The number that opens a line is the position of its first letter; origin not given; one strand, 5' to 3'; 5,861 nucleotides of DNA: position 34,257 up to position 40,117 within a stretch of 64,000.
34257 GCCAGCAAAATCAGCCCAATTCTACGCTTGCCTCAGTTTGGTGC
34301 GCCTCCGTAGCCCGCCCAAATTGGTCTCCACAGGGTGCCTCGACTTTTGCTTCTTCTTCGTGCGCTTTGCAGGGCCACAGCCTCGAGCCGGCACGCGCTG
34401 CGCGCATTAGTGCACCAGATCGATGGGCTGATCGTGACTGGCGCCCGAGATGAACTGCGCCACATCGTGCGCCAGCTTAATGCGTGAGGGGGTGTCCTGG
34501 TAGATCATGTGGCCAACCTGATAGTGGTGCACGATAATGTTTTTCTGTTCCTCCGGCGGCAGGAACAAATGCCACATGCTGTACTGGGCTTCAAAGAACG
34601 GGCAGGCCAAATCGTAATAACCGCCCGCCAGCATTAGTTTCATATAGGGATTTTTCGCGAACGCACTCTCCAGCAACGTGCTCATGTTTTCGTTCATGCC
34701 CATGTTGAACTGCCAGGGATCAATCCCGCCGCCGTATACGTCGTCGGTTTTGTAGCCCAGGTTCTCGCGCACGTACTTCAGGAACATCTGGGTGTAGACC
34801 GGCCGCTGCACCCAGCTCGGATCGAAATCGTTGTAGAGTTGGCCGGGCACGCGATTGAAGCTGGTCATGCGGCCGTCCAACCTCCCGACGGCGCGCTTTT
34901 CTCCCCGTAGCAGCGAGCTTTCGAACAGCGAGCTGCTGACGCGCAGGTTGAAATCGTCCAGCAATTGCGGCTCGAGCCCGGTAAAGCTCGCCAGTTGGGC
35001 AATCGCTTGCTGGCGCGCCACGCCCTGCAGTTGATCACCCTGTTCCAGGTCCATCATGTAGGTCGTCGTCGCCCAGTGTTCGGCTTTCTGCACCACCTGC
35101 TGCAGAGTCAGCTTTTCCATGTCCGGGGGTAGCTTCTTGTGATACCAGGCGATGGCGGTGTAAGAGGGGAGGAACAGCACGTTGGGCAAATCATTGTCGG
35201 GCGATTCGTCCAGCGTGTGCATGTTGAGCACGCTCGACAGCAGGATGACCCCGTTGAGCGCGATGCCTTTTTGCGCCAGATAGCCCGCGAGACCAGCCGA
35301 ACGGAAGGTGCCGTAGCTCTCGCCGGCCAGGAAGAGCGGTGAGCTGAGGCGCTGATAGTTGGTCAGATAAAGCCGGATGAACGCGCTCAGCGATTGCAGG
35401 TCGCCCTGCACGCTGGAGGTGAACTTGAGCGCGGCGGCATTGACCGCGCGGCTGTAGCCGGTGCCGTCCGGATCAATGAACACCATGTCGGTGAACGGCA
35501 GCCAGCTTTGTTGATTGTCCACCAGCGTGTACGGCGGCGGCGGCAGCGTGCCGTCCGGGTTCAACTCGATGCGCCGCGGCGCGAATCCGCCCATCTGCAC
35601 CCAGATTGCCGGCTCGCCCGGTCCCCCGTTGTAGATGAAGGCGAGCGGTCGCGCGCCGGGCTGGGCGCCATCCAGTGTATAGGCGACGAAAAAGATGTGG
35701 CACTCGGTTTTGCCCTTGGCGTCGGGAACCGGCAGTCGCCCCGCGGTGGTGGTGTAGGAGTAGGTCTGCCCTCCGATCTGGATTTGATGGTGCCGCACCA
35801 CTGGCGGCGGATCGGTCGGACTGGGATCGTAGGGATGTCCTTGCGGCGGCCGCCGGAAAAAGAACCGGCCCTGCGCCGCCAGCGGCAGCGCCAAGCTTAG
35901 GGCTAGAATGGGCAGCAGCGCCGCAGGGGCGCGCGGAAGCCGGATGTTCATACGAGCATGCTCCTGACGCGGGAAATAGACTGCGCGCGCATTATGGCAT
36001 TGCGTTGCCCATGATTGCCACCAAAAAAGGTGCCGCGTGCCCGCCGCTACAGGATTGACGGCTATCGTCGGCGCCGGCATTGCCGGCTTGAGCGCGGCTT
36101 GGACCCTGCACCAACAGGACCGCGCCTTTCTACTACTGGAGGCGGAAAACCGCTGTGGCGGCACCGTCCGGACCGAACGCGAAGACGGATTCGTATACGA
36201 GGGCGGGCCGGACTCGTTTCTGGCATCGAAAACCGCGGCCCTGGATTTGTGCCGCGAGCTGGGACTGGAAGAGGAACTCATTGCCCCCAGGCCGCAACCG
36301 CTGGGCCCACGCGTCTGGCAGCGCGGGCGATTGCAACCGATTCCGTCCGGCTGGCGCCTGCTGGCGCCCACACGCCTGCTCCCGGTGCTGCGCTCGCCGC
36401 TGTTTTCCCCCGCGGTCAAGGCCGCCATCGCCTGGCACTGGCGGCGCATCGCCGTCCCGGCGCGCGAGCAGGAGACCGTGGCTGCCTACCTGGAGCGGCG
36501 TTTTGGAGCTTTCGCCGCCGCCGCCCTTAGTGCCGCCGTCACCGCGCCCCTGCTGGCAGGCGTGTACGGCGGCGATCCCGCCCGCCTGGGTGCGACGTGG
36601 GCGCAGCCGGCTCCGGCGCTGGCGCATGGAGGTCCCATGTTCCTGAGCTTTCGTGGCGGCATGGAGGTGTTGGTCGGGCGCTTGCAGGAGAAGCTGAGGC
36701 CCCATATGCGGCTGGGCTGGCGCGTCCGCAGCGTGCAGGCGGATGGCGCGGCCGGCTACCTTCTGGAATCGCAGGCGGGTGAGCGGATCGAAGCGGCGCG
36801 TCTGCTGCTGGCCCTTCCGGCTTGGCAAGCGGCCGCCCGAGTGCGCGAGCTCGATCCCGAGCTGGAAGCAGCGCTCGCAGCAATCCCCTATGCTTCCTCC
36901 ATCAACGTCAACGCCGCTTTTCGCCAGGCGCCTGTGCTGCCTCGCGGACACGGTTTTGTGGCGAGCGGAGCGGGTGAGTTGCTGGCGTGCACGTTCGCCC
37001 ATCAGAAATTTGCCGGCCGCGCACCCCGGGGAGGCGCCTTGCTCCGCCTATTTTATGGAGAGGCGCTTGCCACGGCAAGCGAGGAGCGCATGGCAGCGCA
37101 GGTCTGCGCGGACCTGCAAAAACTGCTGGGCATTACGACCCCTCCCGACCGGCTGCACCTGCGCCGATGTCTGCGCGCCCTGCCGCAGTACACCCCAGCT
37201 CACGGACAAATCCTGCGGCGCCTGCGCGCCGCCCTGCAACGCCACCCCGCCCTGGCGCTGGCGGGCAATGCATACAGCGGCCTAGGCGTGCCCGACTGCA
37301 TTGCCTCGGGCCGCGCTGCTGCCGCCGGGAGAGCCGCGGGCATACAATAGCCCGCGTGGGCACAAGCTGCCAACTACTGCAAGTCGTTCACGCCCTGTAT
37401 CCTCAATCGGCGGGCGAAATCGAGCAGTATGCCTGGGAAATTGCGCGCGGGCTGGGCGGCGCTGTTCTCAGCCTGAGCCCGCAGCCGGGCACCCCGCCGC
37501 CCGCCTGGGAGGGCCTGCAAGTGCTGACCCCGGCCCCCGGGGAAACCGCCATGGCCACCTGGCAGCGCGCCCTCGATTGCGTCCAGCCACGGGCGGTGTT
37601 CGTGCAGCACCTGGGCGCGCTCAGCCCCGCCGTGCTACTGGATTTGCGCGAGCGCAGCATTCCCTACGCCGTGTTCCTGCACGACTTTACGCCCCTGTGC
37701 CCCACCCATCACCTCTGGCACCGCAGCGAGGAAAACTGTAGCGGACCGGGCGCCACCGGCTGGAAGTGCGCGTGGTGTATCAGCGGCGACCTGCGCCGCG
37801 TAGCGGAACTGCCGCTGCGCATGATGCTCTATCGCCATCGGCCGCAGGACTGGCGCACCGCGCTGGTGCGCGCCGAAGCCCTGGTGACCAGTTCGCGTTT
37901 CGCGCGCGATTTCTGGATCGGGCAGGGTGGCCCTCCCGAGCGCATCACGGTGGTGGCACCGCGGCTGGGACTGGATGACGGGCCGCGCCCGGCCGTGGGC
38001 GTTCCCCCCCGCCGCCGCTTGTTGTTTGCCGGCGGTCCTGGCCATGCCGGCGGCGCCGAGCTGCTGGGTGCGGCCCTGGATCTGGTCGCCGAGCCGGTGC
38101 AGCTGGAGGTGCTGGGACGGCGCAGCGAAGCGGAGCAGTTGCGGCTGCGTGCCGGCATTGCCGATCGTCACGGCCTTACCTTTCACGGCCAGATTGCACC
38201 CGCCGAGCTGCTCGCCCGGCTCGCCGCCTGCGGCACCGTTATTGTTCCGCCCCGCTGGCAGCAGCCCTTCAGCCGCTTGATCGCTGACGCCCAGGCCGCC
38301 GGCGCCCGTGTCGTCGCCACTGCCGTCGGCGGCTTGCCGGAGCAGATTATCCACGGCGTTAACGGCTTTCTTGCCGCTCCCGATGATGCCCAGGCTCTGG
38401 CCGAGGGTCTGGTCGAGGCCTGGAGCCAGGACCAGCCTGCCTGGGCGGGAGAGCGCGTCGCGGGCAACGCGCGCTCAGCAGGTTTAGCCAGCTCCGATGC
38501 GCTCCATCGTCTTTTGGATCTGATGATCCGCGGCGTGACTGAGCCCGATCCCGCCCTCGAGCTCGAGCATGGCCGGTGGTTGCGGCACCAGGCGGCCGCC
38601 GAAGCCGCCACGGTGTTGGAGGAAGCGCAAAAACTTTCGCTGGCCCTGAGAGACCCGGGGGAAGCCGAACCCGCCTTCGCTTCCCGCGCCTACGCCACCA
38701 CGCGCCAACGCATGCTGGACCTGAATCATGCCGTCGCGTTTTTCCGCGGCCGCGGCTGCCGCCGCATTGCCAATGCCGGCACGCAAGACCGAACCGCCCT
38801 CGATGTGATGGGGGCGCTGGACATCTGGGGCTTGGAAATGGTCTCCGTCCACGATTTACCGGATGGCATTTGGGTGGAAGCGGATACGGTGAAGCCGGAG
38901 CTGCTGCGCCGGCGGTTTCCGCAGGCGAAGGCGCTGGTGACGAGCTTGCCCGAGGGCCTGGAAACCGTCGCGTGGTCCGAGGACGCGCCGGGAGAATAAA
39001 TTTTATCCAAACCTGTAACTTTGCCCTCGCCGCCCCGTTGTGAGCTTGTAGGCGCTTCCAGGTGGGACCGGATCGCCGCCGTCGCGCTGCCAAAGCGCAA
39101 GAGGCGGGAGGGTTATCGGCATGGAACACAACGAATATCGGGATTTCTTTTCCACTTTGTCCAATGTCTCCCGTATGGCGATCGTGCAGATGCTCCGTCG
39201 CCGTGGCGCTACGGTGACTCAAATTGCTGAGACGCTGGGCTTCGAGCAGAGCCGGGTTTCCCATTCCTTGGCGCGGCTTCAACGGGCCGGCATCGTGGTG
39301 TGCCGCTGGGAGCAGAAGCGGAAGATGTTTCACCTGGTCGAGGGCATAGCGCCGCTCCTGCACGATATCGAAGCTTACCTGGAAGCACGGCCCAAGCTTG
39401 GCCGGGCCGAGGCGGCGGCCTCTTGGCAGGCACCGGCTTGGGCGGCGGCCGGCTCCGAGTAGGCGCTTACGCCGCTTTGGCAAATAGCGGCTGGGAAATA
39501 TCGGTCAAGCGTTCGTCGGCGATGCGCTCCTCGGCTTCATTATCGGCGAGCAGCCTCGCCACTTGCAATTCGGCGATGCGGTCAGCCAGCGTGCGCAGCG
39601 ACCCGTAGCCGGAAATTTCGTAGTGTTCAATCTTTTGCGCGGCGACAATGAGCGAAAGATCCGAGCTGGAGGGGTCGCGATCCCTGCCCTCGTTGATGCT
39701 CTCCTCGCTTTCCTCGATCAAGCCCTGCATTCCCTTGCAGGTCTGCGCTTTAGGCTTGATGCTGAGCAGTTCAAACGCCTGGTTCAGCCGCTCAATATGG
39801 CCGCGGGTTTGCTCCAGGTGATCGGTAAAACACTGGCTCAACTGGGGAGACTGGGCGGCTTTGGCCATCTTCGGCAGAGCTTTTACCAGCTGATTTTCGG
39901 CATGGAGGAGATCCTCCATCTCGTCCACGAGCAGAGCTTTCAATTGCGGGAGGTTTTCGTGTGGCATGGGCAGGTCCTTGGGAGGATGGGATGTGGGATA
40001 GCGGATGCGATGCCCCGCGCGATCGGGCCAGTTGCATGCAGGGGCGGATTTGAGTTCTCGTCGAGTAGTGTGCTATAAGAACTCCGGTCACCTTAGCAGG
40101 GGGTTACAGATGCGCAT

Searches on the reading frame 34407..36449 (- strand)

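Call 19: search_protein_families(library=pfam, proteins=[window:34407-36449:-], max_evalue=0.0001)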
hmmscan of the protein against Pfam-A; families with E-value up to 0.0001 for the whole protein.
window:34407-36449:- (680 aa): 1 family
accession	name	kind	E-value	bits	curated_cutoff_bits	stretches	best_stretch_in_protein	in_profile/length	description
PF00450.28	Peptidase_S10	-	6.3e-11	42.7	21.9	1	245-641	19-373/420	Serine carboxypeptidase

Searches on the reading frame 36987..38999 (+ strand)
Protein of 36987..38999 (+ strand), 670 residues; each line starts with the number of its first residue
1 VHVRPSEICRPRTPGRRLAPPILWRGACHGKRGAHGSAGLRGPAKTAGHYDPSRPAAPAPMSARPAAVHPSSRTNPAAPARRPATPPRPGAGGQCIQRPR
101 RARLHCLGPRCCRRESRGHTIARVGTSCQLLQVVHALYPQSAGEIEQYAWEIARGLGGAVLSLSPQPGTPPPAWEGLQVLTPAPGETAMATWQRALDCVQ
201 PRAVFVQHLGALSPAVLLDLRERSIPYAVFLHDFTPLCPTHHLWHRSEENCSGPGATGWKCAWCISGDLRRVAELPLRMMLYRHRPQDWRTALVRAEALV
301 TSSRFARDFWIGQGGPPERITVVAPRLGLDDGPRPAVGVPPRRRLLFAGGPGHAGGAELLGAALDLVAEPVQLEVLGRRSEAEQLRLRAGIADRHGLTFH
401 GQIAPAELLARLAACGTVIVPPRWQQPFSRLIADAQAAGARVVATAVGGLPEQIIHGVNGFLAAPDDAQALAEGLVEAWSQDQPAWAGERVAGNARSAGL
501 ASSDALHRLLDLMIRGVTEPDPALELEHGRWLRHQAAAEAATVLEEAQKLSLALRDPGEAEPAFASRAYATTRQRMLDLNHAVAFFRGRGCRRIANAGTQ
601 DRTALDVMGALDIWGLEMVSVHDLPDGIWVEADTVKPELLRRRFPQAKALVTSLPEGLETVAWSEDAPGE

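Call 19: search_protein_families(library=pfam, proteins=[window:36987-38999:+], max_evalue=0.0001)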
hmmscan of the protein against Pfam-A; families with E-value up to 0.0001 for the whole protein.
window:36987-38999:+ (670 aa): 2 families
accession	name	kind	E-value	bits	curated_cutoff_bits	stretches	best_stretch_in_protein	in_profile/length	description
PF13692.12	Glyco_trans_1_4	-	3.6e-18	66.6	27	1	343-479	2-140/142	Glycosyl transferases group 1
PF00534.26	Glycos_transf_1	-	7.9e-15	55.2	26.4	1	356-479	29-156/172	Glycosyl transferases group 1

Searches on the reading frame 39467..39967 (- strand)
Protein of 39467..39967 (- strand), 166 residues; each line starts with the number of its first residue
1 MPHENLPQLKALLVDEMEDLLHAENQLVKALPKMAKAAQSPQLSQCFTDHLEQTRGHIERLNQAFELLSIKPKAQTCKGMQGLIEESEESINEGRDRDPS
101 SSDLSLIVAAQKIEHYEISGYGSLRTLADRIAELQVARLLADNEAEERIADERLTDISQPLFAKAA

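Call 20: search_protein_families(library=pfam, proteins=[window:39467-39967:-], max_evalue=0.0001)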
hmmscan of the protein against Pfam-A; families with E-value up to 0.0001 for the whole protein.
window:39467-39967:- (166 aa): 1 family
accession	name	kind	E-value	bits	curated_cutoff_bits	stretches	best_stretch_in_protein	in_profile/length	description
PF05974.18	DUF892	-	1.1e-44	152.7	23.7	1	9-163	2-155/159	Domain of unknown function (DUF892)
